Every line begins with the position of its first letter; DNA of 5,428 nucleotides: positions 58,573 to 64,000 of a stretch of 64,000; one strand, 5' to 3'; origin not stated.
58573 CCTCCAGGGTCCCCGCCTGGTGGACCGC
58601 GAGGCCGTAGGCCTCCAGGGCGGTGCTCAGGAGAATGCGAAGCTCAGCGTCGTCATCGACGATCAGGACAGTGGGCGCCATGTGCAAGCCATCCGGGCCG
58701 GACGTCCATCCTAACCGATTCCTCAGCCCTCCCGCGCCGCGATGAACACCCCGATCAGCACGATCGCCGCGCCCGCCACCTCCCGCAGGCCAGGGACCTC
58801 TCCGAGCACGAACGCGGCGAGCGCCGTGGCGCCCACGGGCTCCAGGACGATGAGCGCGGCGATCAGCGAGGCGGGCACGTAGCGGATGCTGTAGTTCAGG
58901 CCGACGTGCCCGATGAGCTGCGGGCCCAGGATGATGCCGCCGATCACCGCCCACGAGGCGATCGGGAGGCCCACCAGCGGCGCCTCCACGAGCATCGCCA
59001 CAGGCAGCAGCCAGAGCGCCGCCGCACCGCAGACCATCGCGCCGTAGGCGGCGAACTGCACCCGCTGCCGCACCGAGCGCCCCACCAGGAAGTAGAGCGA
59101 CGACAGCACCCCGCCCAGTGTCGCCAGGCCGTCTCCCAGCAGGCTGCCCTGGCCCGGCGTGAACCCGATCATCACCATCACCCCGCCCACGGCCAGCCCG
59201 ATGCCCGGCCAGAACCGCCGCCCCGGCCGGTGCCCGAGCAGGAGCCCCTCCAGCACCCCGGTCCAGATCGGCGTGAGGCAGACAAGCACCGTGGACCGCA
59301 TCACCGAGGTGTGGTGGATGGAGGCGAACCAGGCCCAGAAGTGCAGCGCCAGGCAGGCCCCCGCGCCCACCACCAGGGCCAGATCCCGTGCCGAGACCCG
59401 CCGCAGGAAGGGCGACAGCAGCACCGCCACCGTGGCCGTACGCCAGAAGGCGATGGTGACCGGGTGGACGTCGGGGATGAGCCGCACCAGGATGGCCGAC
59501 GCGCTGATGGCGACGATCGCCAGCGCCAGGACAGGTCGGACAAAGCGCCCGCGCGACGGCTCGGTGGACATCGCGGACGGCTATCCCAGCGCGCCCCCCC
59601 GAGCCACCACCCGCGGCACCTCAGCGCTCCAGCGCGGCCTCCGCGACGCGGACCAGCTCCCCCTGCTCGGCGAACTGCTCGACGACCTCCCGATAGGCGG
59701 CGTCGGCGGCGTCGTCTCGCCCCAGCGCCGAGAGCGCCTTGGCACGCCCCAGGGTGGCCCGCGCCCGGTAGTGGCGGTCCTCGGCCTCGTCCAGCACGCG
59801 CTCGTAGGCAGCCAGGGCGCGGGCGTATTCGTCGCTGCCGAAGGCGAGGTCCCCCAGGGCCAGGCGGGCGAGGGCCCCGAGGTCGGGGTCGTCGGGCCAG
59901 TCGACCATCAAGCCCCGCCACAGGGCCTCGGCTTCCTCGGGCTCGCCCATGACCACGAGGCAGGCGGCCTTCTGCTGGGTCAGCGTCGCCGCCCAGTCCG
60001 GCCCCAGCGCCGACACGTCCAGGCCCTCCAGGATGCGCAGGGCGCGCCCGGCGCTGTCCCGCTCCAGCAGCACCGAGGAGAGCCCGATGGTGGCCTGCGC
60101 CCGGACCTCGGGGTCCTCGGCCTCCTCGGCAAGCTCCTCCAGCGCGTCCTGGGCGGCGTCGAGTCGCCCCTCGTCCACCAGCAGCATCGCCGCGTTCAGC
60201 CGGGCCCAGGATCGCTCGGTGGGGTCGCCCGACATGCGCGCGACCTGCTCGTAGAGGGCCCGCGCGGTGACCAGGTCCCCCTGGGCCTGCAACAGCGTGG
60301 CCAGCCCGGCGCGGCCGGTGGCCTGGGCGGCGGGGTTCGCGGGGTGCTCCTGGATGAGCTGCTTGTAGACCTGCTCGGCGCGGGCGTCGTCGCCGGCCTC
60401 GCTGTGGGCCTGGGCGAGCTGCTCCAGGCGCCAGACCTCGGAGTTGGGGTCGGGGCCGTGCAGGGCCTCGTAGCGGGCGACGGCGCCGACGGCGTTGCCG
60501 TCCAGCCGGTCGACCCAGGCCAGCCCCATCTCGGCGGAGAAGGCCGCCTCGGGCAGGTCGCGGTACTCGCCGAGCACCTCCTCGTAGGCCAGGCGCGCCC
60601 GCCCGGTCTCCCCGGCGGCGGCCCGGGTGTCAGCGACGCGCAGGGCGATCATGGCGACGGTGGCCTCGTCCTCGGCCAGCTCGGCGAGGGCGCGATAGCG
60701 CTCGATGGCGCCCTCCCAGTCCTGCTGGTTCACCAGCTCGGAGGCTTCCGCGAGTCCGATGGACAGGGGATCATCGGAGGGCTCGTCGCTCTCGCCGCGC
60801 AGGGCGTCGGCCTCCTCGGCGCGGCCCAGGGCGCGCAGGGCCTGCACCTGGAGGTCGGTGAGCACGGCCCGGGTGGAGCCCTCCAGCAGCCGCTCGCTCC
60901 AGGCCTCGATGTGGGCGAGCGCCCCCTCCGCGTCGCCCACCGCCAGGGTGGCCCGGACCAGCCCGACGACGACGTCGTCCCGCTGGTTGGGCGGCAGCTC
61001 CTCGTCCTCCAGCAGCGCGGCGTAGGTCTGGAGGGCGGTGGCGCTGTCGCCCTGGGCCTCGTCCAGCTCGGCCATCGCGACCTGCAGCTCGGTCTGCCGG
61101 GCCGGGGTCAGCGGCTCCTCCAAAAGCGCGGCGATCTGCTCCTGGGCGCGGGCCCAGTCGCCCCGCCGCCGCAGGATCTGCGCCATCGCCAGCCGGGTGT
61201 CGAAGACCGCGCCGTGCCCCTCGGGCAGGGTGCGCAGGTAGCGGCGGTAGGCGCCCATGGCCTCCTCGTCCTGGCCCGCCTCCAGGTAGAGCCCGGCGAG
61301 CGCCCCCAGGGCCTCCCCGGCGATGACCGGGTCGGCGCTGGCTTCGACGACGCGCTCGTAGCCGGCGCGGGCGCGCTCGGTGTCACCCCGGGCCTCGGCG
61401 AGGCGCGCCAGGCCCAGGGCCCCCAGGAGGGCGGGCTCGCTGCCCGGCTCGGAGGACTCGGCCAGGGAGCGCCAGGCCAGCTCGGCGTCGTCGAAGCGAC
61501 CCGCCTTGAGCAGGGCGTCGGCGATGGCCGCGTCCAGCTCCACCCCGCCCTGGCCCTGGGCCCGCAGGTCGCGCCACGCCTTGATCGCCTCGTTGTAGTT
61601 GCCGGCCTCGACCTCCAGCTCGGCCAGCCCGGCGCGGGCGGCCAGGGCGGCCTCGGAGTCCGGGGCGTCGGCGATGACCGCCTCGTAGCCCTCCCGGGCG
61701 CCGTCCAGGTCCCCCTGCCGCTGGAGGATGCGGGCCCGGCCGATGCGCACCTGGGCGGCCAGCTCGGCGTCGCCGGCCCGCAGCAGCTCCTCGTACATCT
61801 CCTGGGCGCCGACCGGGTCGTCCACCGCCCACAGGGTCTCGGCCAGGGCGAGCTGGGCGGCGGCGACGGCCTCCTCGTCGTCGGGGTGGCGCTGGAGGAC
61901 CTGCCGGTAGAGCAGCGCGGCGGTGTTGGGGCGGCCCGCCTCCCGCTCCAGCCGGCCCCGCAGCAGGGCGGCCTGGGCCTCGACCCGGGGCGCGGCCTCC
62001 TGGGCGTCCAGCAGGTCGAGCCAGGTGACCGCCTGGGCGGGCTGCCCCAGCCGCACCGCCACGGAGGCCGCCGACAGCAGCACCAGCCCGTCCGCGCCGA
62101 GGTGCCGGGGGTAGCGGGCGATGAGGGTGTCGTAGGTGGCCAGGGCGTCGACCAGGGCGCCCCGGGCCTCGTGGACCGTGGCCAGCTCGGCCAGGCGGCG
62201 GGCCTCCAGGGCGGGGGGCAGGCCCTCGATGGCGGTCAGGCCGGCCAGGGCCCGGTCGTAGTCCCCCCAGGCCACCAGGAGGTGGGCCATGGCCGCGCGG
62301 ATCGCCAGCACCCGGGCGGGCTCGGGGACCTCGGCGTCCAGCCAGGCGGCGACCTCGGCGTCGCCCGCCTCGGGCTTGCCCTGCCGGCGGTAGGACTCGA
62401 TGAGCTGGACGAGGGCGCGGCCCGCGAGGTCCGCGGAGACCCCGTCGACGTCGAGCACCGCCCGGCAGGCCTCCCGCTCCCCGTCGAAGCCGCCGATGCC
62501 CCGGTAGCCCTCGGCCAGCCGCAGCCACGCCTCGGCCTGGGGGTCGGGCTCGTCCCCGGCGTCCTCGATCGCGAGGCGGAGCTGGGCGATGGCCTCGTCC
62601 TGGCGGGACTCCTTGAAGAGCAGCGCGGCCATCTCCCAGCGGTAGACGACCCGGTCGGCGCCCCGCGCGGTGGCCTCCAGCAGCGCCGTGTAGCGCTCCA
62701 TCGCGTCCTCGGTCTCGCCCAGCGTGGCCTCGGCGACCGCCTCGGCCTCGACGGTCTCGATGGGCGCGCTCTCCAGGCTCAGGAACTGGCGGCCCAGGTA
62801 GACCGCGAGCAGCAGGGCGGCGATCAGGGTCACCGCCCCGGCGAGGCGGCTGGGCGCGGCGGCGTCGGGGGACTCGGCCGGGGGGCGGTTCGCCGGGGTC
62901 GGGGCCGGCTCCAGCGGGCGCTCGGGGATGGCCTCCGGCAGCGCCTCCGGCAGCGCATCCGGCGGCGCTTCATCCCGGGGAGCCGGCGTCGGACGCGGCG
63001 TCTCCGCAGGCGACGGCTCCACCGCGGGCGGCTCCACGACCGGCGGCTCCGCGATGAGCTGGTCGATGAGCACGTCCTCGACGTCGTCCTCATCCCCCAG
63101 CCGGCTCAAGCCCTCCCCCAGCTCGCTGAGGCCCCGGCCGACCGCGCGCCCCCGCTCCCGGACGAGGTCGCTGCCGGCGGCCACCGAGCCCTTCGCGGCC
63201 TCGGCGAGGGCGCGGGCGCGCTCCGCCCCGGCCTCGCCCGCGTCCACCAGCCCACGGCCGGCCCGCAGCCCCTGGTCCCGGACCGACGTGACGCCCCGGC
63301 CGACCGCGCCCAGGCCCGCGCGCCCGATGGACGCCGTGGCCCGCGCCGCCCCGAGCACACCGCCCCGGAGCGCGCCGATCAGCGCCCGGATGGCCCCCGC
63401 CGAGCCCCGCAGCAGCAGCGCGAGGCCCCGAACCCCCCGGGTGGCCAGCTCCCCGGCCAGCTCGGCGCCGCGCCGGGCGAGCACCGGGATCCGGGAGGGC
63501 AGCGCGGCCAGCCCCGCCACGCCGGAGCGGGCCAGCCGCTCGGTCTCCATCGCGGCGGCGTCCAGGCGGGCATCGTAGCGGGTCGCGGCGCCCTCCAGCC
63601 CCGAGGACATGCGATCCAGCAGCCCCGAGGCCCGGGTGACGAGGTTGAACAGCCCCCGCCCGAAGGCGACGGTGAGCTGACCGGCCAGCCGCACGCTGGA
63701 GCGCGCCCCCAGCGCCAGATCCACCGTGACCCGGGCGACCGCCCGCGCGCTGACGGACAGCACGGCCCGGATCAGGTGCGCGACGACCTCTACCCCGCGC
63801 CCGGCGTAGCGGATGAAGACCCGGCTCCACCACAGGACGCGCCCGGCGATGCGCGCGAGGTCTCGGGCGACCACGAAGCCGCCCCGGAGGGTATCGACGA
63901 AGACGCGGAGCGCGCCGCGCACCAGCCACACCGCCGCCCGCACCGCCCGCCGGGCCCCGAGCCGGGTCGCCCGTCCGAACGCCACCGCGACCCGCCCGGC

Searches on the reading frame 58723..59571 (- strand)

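Call 48: search_protein_families(library=pfam, proteins=[window:58723-59571:-], max_evalue=0.001)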
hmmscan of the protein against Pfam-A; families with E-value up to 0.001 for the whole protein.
window:58723-59571:- (282 aa): 2 families
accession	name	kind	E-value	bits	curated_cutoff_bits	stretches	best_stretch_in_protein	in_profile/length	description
PF00892.27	EamA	-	4.3e-27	95.5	28.2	2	145-278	2-133/135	EamA-like transporter family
PF03151.22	TPT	-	4.9e-05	23.3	30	0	219-279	76-136/291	Triose-phosphate Transporter family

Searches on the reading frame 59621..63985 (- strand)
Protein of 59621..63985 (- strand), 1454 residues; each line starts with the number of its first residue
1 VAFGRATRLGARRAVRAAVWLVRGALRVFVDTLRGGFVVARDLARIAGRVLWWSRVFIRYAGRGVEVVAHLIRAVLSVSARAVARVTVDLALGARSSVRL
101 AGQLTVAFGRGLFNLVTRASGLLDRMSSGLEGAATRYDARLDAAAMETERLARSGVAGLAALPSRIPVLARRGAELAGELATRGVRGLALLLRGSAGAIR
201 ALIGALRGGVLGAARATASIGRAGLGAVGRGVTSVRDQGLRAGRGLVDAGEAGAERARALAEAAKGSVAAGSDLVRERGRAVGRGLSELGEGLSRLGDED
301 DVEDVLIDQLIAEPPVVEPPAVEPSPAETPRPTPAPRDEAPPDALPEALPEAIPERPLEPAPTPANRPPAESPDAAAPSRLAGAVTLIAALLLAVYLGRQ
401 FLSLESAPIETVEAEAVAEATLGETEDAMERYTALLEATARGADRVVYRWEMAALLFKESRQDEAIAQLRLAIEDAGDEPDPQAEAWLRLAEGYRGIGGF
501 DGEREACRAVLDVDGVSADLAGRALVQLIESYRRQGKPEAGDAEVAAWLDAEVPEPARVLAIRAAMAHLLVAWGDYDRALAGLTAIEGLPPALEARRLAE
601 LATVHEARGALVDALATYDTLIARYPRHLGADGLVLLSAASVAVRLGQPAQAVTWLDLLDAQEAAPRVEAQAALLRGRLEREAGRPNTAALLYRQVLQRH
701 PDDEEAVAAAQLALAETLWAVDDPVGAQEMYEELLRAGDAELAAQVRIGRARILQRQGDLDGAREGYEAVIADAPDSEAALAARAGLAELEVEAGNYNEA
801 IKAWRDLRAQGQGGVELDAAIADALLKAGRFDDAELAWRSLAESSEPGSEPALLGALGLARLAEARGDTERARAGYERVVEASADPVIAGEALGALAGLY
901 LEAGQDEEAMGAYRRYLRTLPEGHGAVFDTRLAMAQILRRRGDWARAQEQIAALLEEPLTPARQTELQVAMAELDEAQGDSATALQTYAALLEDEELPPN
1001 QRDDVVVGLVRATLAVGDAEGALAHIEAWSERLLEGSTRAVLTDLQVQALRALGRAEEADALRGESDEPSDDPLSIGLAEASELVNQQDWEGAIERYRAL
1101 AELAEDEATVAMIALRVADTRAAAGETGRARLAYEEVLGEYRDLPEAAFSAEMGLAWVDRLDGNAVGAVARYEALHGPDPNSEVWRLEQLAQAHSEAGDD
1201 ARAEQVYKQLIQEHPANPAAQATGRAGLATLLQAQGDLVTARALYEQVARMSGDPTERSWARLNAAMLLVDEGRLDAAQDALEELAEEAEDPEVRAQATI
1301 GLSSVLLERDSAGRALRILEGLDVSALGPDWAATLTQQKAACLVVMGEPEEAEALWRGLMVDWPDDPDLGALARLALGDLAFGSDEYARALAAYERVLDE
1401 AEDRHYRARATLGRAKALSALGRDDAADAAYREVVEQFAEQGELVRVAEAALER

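Call 48: search_protein_families(library=pfam, proteins=[window:59621-63985:-], max_evalue=0.001)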
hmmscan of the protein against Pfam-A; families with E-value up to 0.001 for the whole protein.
window:59621-63985:- (1454 aa): 12 families
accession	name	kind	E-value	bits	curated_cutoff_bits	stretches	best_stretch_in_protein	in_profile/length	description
PF14559.12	TPR_19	-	3.7e-28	98.1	25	3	1233-1296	2-63/68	Tetratricopeptide repeat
PF13428.12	TPR_14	-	5.6e-27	91.9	23.5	0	1187-1221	4-38/44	Tetratricopeptide repeat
PF13174.12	TPR_6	-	1.7e-21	75.8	26.3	0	1189-1215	5-31/33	Tetratricopeptide repeat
PF13424.12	TPR_12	-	1.3e-19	70.6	30.1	2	744-802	3-66/77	Tetratricopeptide repeat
PF13432.12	TPR_16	-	5.8e-17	62.3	32.7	2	712-777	1-64/65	Tetratricopeptide repeat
PF24575.1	TPR_Slam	-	1.2e-14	55.1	35.2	0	413-468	51-103/104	Surface lipoprotein assembly modifier, N-terminal TPR repeats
PF09976.15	TPR_21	-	1.2e-14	54.9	25.5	1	1254-1354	71-167/193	Tetratricopeptide repeat-like domain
PF13176.12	TPR_7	-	5.5e-07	29.6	27.9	0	892-919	1-30/36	Tetratricopeptide repeat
PF13181.12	TPR_8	-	1.8e-05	25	25.7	0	1414-1436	7-29/34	Tetratricopeptide repeat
PF12583.14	TPPII_C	-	3.6e-05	24.6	27.7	0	1201-1220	32-51/69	Tripeptidyl peptidase II, C-terminal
PF07719.23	TPR_2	-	8.7e-05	22.8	27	0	748-776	5-33/34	Tetratricopeptide repeat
PF25058.1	ARM_TT21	-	0.00054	20.4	27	0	1256-1322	54-120/155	Tetratricopeptide repeat protein 21 ARM repeat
